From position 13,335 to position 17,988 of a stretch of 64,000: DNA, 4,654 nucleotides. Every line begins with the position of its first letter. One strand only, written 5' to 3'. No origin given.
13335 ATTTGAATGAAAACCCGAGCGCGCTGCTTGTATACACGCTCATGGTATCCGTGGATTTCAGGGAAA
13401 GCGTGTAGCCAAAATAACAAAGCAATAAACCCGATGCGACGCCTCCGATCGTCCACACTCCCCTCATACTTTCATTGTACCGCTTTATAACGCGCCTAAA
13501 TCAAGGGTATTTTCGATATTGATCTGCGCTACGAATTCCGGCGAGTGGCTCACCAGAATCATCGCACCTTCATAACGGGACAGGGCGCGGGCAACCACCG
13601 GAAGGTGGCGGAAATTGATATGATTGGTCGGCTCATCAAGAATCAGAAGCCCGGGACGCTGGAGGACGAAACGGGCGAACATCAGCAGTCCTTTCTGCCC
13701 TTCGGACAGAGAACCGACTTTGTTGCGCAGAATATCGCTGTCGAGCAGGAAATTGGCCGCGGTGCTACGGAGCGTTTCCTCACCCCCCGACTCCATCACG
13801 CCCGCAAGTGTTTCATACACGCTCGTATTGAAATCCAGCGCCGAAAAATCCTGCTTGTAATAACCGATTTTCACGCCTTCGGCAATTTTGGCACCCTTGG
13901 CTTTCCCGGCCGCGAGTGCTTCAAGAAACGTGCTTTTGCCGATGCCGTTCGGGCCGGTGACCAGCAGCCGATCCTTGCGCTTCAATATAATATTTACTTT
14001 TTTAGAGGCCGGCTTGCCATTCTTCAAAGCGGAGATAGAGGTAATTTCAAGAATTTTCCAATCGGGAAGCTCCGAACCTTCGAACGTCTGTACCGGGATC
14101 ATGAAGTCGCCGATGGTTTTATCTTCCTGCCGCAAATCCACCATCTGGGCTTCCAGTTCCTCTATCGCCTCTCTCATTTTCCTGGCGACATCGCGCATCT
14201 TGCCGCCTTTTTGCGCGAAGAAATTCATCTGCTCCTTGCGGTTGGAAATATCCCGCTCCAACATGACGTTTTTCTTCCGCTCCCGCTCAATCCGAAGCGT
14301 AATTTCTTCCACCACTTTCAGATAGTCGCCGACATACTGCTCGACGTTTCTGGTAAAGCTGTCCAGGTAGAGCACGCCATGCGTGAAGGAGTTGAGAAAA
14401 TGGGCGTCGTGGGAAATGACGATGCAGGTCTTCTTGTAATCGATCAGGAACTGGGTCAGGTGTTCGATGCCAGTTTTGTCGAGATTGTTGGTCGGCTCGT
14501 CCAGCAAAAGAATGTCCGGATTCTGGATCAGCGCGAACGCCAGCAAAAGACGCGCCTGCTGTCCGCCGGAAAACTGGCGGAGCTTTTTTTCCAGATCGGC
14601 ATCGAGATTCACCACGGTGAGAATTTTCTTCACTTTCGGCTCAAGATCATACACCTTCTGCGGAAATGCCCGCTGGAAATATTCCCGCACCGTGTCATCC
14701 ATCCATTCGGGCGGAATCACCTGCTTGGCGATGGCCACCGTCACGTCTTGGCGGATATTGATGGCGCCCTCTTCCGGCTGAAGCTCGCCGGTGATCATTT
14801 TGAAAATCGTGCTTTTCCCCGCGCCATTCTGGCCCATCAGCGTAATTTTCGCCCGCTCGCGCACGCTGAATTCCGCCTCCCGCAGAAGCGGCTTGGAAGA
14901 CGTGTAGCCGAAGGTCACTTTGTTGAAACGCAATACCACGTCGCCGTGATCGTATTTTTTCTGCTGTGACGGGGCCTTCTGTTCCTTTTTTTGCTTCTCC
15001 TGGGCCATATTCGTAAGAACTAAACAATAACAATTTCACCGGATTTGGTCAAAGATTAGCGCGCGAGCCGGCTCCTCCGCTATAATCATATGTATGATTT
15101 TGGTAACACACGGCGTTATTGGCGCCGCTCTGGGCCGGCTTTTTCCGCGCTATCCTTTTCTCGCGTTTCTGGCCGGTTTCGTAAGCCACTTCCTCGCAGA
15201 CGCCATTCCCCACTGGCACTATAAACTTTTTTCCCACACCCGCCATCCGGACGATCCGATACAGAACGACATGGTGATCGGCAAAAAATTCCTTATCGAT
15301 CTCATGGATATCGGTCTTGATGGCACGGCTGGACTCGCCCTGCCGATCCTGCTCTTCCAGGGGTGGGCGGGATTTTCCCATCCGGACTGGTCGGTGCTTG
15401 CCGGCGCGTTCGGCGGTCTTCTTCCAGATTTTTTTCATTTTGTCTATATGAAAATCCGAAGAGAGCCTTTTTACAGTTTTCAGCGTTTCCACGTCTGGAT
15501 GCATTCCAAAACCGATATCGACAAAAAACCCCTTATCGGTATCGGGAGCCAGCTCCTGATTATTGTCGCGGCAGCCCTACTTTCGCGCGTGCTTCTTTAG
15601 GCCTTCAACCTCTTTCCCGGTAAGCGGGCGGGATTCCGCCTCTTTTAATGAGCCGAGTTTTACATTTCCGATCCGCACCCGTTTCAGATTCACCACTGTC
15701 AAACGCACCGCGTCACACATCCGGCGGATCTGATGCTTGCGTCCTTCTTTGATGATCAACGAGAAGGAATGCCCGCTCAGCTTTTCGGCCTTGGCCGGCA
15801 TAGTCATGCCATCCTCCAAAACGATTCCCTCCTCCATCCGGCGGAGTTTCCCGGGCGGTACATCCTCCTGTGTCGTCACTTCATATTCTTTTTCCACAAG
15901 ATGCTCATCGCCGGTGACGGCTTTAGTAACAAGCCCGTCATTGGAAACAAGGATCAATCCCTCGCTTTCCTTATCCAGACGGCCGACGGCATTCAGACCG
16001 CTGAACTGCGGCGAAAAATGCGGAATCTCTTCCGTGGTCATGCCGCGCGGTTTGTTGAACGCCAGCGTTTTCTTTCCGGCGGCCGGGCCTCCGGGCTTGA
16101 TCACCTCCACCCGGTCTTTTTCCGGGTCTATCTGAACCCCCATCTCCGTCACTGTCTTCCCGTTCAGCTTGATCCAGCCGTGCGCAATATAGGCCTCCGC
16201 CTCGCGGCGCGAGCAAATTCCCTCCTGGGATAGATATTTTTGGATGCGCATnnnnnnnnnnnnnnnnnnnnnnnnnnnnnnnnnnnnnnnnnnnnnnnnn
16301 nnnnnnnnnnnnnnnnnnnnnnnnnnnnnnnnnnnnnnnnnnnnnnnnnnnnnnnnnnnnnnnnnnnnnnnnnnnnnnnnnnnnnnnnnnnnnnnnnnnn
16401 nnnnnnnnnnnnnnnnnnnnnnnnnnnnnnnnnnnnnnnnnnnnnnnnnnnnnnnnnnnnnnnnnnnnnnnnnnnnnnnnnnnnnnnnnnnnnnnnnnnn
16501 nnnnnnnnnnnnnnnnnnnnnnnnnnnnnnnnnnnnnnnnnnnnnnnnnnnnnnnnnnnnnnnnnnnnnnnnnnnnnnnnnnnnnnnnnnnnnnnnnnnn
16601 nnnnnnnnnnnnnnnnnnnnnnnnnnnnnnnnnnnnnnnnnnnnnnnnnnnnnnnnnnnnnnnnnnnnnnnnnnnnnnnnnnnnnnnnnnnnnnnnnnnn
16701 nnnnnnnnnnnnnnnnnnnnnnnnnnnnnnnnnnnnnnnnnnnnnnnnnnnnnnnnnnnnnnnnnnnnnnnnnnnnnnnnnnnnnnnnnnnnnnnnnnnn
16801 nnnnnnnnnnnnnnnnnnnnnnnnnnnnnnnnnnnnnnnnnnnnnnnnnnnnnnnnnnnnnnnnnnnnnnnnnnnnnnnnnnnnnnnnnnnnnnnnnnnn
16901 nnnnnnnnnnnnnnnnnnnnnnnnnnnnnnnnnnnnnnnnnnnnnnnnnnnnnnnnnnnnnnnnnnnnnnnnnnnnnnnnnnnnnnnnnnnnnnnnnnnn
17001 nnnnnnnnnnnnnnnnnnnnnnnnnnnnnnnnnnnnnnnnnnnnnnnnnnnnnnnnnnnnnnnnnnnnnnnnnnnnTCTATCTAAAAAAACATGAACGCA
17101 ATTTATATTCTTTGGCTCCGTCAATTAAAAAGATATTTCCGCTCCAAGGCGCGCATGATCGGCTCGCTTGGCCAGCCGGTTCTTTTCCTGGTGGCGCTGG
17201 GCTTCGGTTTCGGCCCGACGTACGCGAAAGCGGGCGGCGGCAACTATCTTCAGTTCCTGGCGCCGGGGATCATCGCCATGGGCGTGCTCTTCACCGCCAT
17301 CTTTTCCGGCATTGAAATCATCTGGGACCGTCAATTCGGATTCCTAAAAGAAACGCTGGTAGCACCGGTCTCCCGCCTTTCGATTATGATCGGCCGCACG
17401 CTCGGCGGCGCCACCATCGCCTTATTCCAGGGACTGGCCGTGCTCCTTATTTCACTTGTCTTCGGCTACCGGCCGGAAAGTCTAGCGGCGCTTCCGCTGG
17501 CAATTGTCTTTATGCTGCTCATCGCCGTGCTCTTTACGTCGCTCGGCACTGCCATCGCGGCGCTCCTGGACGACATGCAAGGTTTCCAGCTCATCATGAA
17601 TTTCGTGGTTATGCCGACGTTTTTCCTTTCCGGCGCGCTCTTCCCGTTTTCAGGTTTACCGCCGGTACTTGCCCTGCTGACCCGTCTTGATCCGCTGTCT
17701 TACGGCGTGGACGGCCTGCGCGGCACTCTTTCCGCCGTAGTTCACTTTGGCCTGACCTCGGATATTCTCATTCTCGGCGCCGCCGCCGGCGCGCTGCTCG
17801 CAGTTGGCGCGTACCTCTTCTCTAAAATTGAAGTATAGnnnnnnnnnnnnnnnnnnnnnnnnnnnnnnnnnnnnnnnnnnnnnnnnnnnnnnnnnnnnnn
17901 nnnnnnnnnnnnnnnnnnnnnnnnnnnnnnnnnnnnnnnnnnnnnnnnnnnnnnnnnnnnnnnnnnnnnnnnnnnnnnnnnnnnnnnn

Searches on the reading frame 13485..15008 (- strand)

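Call 26: search_protein_families(library=pfam, proteins=[window:13485-15008:-], max_evalue=0.001)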
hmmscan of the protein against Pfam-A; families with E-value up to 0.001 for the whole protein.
window:13485-15008:- (507 aa): 19 families
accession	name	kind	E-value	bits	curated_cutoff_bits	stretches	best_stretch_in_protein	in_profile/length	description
PF00005.33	ABC_tran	-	1.1e-43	149.6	25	2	43-174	2-137/137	ABC transporter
PF13304.12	AAA_21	-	7e-18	66.2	27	2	433-493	237-303/304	AAA domain, putative AbiEii toxin, Type IV TA system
PF02463.25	SMC_N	-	2e-09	37.6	40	0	138-207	135-204/220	RecF/RecN/SMC N terminal domain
PF13555.12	AAA_29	-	2.8e-09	37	27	1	340-366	17-43/61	P-loop containing region of AAA domain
PF13401.12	AAA_22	-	9.6e-08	32.8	27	0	348-423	8-81/130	AAA domain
PF20720.3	nSTAND3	-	2.1e-07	31.2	27.2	0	333-371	5-43/155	Novel STAND NTPase 3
PF03193.22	RsgA_GTPase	-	1.1e-06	29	30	0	53-84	107-138/174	RsgA GTPase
PF13476.12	AAA_23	-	1.2e-05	26.5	27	0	349-368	23-42/201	AAA domain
PF06414.18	Zeta_toxin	-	2.7e-05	24.1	22.3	1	51-89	14-53/199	Zeta toxin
PF00004.35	AAA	-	0.00018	22.4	21.2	0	56-142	2-73/131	ATPase family associated with various cellular activities (AAA)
PF03266.21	NTPase_1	-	0.00021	21.6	23.9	0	347-369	1-23/168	NTPase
PF13479.12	AAA_24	-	0.0003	21.1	27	0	345-365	2-22/195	AAA domain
PF01926.29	MMR_HSR1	-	0.00033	21.2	21.9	0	54-77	1-23/113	50S ribosome-binding GTPase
PF25199.1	nSTAND_NTPase5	-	0.0004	20.7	34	0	343-370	39-66/145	Novel STAND NTPase 5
PF13173.12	AAA_14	-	0.00044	20.7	27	0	348-370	5-27/129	AAA domain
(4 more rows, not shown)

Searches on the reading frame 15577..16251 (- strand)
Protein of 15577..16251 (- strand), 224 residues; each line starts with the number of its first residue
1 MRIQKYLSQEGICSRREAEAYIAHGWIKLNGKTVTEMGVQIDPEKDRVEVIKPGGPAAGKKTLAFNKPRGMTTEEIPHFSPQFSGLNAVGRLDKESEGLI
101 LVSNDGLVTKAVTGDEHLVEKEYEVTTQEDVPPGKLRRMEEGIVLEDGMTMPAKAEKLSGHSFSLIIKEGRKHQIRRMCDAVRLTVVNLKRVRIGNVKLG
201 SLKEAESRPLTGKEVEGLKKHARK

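Call 26: search_protein_families(library=pfam, proteins=[window:15577-16251:-], max_evalue=0.001)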
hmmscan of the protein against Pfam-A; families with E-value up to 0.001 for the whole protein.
window:15577-16251:- (224 aa): 2 families
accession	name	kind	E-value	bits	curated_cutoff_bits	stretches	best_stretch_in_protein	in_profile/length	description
PF00849.27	PseudoU_synth_2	-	7.4e-13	49.4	26.8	1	79-180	32-151/152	RNA pseudouridylate synthase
PF01479.30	S4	-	2.1e-09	37.4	22.8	1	1-43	1-44/48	S4 domain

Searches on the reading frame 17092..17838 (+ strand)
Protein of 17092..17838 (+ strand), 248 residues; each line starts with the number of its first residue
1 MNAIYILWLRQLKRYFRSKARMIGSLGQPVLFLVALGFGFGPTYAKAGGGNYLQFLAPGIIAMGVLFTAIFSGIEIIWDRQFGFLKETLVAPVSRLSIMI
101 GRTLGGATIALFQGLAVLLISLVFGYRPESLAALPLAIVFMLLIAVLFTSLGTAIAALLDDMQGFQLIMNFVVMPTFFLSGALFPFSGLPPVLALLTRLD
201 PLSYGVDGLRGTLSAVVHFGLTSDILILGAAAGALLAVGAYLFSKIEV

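Call 26: search_protein_families(library=pfam, proteins=[window:17092-17838:+], max_evalue=0.001)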
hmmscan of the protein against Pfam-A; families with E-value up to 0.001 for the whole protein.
window:17092-17838:+ (248 aa): 3 families
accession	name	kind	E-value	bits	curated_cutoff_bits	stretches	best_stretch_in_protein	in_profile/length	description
PF01061.29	ABC2_membrane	-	7.3e-36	124.1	26.9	1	3-212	2-209/211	ABC-2 type transporter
PF12698.13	ABC2_membrane_3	-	1.8e-18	67.2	31.6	1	50-240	158-346/347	ABC-2 family transporter protein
PF12679.13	ABC2_membrane_2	-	0.00045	20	27.2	1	61-245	74-280/283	ABC-2 family transporter protein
